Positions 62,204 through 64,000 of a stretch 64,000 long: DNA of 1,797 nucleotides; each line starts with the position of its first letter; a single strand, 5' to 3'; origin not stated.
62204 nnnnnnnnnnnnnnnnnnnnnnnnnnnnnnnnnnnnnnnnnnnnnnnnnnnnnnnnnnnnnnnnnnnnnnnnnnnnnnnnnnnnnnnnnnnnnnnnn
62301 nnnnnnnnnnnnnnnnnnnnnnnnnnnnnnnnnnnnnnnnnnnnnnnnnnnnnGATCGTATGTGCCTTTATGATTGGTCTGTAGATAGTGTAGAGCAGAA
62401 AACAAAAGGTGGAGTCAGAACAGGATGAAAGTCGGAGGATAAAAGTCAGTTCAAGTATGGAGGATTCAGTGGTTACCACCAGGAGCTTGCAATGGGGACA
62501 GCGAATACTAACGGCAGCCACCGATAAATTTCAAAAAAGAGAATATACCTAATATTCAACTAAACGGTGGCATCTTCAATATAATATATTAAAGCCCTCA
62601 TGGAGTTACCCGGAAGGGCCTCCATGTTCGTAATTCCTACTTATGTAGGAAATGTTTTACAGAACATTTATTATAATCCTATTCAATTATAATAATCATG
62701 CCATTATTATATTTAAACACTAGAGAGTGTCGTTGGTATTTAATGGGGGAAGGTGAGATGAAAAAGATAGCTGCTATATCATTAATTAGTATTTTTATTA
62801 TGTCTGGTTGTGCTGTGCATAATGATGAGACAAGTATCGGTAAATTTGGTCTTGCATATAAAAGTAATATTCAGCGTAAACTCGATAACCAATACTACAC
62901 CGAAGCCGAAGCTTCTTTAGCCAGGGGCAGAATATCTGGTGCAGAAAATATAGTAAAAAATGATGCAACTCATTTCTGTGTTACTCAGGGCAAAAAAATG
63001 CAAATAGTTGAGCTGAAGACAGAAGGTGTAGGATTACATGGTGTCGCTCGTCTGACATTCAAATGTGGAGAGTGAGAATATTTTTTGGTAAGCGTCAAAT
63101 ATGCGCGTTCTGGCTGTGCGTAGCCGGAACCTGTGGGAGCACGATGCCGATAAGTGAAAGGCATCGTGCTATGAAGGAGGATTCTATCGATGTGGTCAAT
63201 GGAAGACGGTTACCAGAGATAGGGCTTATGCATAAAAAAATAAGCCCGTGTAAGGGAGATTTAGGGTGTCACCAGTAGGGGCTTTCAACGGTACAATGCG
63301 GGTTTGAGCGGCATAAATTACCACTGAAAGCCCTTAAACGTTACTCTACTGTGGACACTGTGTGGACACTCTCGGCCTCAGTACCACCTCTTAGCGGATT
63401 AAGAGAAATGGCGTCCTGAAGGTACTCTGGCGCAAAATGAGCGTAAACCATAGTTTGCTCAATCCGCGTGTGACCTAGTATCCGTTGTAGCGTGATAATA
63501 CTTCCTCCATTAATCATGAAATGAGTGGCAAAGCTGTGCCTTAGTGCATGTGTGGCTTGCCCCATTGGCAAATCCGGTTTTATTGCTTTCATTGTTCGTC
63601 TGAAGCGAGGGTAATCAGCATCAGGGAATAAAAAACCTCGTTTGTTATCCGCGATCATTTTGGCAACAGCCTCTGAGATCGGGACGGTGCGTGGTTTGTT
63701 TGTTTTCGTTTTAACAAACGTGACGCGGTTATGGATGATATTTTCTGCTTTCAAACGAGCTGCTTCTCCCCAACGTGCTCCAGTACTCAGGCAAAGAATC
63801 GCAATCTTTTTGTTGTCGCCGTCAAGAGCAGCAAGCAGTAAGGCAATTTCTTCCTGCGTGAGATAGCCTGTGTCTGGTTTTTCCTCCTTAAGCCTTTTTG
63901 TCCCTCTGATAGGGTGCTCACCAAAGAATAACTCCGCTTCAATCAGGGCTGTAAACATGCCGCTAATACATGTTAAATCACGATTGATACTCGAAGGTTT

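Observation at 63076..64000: P2-like prophage junction next to yegR; the att core equals the 3' end of the CyaR sRNA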

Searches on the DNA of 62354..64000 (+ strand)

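Call 3: search_dna_similar(query=window:62600-64000:+, collection=ecoli_genomes, mode=near, max_rows=30)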
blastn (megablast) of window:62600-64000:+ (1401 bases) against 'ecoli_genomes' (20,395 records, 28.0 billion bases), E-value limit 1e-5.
Records with a match: 5421; places in all: 5452; records where one place covers at least 80% of the query: 806.
Genomes with a match: 5418 of 5426; with a place that covers at least 80% of the query: 805. Places per genome that has any: lowest 1, median 1, highest 3. On chromosomes: 5448 places; on plasmids: 4.
Best place of each record, by identity: >=99% 1238; 95-99% 3867; 90-95% 255; 80-90% 61.
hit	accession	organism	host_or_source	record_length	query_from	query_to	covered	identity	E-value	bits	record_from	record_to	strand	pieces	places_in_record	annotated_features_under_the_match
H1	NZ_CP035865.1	Escherichia coli strain E275 a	Homo sapiens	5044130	1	1401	100%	99.8%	0e+0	2571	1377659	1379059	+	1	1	site-specific integrase | yegR: protein YegR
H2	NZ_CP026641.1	Escherichia coli strain FORC_082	chicken meat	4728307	1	1401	100%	99.7%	0e+0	2566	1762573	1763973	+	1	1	site-specific integrase | yegR: protein YegR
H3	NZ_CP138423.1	Escherichia coli strain 30EVA1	Homo sapiens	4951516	1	1401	100%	99.7%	0e+0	2566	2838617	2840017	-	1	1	site-specific integrase | yegR: protein YegR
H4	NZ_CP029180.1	Escherichia coli strain H9Ecoli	Homo sapiens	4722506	1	1401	100%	99.6%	0e+0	2560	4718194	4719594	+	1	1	site-specific integrase | yegR: protein YegR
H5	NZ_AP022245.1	Escherichia coli strain WP8-S18-CRE-02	-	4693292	1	1401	100%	99.6%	0e+0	2560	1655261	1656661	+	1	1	site-specific integrase | yegR: protein YegR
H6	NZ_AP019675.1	Escherichia coli strain GSH8M-2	-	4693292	1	1401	100%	99.6%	0e+0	2560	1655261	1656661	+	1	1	site-specific integrase | yegR: protein YegR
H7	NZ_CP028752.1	Escherichia coli strain A23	Capybara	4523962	1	1401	100%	99.6%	0e+0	2560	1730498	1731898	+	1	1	site-specific integrase | yegR: protein YegR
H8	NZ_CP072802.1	Escherichia coli strain PK5074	Homo sapiens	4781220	1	1401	100%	99.6%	0e+0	2560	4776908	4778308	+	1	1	site-specific integrase | yegR: protein YegR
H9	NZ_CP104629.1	Escherichia coli strain AHM21C2872I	In-house environment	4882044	1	1401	100%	99.6%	0e+0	2560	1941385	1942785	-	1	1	site-specific integrase | yegR: protein YegR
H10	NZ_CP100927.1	Escherichia coli strain ET729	sediment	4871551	1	1401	100%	99.6%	0e+0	2560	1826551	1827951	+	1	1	site-specific integrase | yegR: protein YegR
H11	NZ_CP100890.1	Escherichia coli strain ET881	Hoplobatrachus rugulosus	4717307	1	1401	100%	99.6%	0e+0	2560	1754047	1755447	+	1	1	site-specific integrase | yegR: protein YegR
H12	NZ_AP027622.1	Escherichia coli strain PSJ-12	Homo sapiens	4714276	1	1401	100%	99.6%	0e+0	2560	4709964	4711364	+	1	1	site-specific integrase | yegR: protein YegR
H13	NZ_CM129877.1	Escherichia coli strain PCP06021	seawater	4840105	1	1401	100%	99.6%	0e+0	2560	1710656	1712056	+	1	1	site-specific integrase | yegR: protein YegR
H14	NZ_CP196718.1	Escherichia coli strain EC26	Bovine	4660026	1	1401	100%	99.6%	0e+0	2560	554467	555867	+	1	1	site-specific integrase | yegR: protein YegR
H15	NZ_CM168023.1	Escherichia coli strain PEC41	Sus scrofa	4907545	1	1401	100%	99.6%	0e+0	2560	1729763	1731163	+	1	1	site-specific integrase | yegR: protein YegR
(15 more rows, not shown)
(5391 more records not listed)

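Call 4: search_dna_similar(query=window:63200-64000:+, collection=phages, mode=near, max_rows=30)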
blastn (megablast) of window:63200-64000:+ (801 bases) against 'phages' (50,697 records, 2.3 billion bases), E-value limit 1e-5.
Records with a match: 12; places in all: 12; records where one place covers at least 80% of the query: 11.
Best place of each record, by identity: >=99% 11; 95-99% 1.
By first word of the organism name: Peduovirus 6; Escherichia 3; Bacteriophage 2; Phage 1.
By host as written in the record: - 7; Escherichia coli 5.
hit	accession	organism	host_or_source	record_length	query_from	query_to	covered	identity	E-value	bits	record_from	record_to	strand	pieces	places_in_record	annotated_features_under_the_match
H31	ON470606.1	Escherichia phage vB_EcoM-720R8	Escherichia coli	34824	1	801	100%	98.9%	0e+0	1428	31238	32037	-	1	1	integrase | hypothetical protein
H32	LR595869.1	Peduovirus P22H4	-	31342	36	801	96%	100.0%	0e+0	1415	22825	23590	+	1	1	Phage integrase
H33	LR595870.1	Peduovirus P22H1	-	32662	36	801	96%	100.0%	0e+0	1415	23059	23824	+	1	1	Integrase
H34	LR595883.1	Peduovirus P24C9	-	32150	36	801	96%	100.0%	0e+0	1415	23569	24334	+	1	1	Phage integrase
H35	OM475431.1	Escherichia phage 9W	Escherichia coli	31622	36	801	96%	100.0%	0e+0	1415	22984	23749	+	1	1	integrase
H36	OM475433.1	Escherichia phage 10W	Escherichia coli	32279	36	801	96%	100.0%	0e+0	1415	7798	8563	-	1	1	integrase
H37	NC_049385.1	Peduovirus P22H4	-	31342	36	801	96%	100.0%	0e+0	1415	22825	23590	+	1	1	integrase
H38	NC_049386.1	Peduovirus P22H1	-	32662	36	801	96%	100.0%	0e+0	1415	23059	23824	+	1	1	integrase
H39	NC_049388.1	Peduovirus P24C9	-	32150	36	801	96%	100.0%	0e+0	1415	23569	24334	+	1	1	integrase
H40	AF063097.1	Bacteriophage P2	Escherichia coli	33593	36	801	96%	99.1%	0e+0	1376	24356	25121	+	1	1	int: Int | Cox | Int (x2) | attP | IHF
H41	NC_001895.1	Bacteriophage P2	Escherichia coli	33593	36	801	96%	99.1%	0e+0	1376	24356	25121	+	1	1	int: integrase | Cox | Int (x2) | attP | IHF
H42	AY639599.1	Phage TP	-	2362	1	53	7%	100.0%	3e-18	99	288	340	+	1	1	none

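Call 7: get_annotated_region(hit=H40, flank=1500)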
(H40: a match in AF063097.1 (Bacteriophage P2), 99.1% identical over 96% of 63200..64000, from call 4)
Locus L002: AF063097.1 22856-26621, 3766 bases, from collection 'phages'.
description: Bacteriophage P2, complete genome.
organism: Bacteriophage P2 (NCBI taxid 2905681)
taxonomy: Viruses; Duplodnaviria; Heunggongvirae; Uroviricota; Caudoviricetes; Peduoviridae; Peduovirus; Peduovirus P2
host: Escherichia coli; source: -; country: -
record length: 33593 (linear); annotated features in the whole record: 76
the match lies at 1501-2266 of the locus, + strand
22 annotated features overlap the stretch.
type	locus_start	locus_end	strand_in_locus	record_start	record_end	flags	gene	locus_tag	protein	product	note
CDS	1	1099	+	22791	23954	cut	D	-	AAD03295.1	gpD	essential tail protein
regulatory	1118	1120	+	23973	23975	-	-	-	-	minus_35_signal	-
regulatory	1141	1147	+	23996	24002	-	-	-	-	minus_10_signal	-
CDS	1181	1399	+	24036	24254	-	ogr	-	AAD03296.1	Ogr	-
regulatory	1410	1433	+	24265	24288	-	-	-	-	terminator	rho-independent terminator for ogr transcript and F operon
protein_bind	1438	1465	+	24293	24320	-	-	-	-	Int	P arm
protein_bind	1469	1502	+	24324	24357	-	-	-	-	IHF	-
protein_bind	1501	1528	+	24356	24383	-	-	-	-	Int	attP core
misc_feature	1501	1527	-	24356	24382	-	-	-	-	-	attP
protein_bind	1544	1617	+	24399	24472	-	-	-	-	Cox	-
CDS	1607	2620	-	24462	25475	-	int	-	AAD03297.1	Int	integrase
protein_bind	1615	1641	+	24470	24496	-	-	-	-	Int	P' arm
CDS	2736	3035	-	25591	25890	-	C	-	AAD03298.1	gpC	immunity repressor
regulatory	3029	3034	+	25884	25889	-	-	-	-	minus_35_signal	early promoter Pe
misc_feature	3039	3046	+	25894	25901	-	-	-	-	-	O1 repressor binding site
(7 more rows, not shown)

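Call 18: search_dna_similar(query=window:62354-63234:+, collection=phages, mode=distant, max_rows=40, max_evalue=0.01)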
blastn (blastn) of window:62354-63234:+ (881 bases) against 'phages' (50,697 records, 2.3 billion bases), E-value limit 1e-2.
Records with a match: 3; places in all: 3; records where one place covers at least 80% of the query: 1.
Best place of each record, by identity: >=99% 1; 90-95% 1; 80-90% 1.
By first word of the organism name: Escherichia 1; Phage 1; Salmonella 1.
By host as written in the record: Escherichia coli 1; - 1; Salmonella enterica subsp. enterica serovar Kentucky 1.
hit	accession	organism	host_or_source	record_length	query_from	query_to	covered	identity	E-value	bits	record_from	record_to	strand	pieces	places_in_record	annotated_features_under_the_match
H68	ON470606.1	Escherichia phage vB_EcoM-720R8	Escherichia coli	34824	1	881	100%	94.5%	0e+0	1384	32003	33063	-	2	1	putative protein YegR | hypothetical protein (x2)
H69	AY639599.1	Phage TP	-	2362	560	881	37%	99.7%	5e-162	577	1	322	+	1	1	none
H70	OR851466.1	Salmonella phage S.Kent 1-2-1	Salmonella enterica subsp. enterica ...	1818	30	77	5%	83.3%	5e-4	52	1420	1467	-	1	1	record has no annotation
